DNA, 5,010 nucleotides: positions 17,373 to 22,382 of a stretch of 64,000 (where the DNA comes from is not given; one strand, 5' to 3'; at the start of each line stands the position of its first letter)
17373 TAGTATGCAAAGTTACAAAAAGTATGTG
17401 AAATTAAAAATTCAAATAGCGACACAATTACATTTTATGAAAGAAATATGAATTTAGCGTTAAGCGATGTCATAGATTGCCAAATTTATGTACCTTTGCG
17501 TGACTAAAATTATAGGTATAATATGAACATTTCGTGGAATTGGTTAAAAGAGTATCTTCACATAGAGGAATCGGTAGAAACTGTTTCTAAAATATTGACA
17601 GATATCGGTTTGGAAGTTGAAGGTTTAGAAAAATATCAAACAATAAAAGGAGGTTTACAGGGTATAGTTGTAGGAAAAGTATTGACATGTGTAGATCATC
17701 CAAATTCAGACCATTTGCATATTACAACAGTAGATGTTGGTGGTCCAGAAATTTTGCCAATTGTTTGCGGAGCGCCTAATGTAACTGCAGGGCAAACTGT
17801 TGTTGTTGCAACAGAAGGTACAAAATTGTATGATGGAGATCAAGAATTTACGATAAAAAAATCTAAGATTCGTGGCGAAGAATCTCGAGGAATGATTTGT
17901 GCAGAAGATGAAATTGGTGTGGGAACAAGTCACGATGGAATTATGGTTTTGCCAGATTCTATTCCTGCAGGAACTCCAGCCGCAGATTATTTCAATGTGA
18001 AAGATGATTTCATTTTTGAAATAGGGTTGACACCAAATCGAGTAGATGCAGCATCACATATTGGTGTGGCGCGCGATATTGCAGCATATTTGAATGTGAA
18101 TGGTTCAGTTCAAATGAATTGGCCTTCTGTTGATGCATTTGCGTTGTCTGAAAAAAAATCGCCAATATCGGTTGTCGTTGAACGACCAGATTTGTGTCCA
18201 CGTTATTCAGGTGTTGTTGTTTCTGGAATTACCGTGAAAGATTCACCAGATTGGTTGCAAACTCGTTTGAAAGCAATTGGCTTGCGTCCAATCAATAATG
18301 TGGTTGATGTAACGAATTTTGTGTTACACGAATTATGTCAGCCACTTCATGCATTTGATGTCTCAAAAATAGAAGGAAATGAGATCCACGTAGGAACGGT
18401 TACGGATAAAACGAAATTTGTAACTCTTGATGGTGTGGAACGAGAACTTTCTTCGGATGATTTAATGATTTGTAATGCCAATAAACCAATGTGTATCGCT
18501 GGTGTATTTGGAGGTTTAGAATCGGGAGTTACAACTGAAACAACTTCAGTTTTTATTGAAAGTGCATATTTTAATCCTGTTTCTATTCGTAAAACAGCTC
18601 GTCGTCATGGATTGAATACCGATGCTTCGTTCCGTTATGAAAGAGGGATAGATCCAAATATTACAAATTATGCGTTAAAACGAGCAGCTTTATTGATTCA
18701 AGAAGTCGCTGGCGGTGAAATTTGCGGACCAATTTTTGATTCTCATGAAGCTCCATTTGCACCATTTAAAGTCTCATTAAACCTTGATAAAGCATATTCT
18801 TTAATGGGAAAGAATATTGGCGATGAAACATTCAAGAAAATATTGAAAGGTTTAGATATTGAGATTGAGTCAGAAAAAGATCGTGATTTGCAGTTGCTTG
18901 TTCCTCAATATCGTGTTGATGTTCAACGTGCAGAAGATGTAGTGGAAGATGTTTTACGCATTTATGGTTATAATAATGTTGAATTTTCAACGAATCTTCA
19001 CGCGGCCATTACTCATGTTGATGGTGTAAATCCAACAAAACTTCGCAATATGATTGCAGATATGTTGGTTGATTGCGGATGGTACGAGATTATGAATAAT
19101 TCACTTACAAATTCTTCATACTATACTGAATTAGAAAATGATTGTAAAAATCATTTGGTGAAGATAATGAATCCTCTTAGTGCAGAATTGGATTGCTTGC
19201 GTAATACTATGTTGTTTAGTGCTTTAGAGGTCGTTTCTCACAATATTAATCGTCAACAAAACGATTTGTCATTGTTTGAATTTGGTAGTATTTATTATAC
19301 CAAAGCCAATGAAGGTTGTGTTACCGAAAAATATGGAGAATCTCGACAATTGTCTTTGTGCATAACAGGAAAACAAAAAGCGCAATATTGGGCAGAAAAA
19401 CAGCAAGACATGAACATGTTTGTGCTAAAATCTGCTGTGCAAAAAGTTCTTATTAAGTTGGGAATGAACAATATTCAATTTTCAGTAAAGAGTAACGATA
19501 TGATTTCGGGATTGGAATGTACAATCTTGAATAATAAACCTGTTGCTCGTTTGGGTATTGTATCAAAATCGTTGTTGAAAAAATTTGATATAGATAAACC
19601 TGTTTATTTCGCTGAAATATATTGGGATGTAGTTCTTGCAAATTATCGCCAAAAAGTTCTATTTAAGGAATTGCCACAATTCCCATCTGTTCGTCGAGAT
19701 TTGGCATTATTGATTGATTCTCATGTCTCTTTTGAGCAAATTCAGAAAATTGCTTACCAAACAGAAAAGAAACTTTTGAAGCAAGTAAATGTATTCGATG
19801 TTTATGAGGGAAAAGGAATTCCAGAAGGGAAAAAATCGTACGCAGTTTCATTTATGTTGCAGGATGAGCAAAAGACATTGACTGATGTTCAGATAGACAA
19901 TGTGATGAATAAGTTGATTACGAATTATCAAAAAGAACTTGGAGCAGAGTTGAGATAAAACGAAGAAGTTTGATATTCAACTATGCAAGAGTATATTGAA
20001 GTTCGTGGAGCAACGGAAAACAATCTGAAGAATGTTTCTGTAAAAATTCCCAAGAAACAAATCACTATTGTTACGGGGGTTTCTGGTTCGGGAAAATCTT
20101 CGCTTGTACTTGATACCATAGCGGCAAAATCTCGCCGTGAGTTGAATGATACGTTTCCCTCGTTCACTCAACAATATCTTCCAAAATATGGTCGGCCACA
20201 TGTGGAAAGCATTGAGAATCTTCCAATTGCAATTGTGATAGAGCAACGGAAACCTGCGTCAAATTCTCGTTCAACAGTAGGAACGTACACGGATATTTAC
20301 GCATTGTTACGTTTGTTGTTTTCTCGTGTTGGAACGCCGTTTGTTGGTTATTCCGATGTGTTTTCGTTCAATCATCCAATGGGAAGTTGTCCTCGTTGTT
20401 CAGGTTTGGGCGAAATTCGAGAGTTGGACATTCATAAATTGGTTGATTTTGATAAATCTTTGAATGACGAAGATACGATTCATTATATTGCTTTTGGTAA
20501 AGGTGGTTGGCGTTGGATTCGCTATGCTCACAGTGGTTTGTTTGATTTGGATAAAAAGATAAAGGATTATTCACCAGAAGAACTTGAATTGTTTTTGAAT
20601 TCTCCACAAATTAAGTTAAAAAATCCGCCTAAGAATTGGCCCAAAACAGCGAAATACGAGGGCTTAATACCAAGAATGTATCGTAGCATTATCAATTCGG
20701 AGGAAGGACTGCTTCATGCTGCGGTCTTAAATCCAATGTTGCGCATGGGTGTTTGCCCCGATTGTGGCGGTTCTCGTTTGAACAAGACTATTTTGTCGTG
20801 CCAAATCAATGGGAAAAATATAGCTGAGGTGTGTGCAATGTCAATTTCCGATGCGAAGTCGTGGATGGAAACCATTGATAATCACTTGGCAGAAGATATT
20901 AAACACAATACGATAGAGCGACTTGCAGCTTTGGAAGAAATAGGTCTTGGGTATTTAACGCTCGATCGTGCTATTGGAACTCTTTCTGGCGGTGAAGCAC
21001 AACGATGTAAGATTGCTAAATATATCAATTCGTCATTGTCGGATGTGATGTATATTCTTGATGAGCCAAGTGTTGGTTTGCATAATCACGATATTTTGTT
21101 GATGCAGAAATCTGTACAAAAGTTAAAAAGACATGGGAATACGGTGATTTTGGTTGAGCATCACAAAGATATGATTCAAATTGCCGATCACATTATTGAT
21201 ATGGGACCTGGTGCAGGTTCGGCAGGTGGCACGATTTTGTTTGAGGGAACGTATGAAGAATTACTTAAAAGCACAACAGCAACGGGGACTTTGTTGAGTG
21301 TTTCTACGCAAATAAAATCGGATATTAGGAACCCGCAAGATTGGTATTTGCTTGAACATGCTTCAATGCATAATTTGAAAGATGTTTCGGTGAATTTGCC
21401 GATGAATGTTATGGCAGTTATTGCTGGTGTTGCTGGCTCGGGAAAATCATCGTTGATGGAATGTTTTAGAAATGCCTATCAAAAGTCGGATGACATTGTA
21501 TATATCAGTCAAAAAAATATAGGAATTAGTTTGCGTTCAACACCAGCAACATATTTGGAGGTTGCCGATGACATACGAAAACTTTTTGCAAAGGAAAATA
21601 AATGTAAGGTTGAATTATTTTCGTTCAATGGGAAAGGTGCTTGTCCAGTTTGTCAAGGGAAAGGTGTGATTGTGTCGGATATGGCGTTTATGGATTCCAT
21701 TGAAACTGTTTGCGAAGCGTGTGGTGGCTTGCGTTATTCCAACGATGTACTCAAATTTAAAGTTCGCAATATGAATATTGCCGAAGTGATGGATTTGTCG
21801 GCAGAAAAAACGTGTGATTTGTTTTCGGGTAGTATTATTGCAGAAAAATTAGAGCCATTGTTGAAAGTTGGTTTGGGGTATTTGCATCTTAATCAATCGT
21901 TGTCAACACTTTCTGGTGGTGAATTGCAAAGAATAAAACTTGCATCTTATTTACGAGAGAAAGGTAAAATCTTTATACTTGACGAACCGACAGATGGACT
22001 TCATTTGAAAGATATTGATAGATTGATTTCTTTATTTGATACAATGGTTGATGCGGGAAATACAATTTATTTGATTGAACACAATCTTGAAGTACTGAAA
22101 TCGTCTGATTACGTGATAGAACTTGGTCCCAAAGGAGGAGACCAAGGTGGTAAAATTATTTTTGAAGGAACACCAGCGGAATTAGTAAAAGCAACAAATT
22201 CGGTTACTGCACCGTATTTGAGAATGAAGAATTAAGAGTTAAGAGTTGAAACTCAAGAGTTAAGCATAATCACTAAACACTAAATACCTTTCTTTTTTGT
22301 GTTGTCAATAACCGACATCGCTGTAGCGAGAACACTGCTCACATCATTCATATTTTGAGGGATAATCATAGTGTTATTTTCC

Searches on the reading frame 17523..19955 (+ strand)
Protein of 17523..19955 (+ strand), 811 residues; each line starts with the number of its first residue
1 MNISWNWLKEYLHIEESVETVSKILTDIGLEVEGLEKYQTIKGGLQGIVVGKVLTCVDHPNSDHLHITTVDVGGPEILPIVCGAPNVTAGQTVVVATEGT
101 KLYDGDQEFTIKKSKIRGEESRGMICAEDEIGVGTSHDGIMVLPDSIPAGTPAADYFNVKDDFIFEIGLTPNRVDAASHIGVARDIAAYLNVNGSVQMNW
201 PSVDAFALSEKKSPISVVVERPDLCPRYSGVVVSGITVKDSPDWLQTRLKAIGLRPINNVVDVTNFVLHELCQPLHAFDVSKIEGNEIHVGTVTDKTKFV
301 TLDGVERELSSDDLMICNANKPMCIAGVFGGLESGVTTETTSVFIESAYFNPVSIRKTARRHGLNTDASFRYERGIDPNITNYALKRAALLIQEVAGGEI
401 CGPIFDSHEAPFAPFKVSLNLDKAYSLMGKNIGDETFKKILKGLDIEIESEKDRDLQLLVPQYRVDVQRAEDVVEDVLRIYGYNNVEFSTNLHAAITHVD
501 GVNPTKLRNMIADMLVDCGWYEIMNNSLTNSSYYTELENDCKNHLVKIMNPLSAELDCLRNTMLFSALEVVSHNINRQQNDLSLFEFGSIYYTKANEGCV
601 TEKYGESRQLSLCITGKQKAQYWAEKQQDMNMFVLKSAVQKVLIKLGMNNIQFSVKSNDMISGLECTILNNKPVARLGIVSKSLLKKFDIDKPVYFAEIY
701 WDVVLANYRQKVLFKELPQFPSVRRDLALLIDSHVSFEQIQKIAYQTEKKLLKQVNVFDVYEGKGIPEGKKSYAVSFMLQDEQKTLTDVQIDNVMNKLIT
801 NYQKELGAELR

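Call 49: search_protein_families(library=pfam, proteins=[window:17523-19955:+], max_evalue=0.00001)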
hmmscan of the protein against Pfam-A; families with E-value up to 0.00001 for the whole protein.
window:17523-19955:+ (811 aa): 5 families
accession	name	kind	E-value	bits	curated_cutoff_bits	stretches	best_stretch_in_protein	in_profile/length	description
PF03483.22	B3_4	-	1.4e-69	233.6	29.3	1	225-397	2-174/174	B3/4 domain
PF17759.6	tRNA_synthFbeta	-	1.4e-42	146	22.4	1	505-700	19-213/214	Phenylalanyl tRNA synthetase beta chain CLM domain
PF03147.19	FDX-ACB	-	7.8e-31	106.8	31.1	1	718-811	1-94/94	Ferredoxin-fold anticodon binding domain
PF03484.21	B5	-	2.2e-21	76.3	28.6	1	417-483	1-67/67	tRNA synthetase B5 domain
PF01588.26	tRNA_bind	-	4.5e-20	72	27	1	48-151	1-95/96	Putative tRNA binding domain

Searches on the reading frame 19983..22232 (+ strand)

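Call 49: search_protein_families(library=pfam, proteins=[window:19983-22232:+], max_evalue=0.00001)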
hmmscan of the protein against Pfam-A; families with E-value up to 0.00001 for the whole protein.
window:19983-22232:+ (750 aa): 6 families
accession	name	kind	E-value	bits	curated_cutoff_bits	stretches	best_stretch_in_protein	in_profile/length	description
PF00005.33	ABC_tran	-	4.3e-26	92.6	25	1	465-670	1-136/137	ABC transporter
PF13191.12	AAA_16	-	4.9e-09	37.3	32.6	0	477-537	26-85/167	AAA ATPase domain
PF13304.12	AAA_21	-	8.9e-08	33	27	0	640-685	235-283/304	AAA domain, putative AbiEii toxin, Type IV TA system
PF02463.25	SMC_N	-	1.5e-07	31.5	40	0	200-407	122-211/220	RecF/RecN/SMC N terminal domain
PF13555.12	AAA_29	-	2.5e-07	30.8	27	0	17-42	14-39/61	P-loop containing region of AAA domain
PF20703.3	nSTAND1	-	2.3e-06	27.9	27.1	0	15-81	23-85/379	Novel STAND NTPase 1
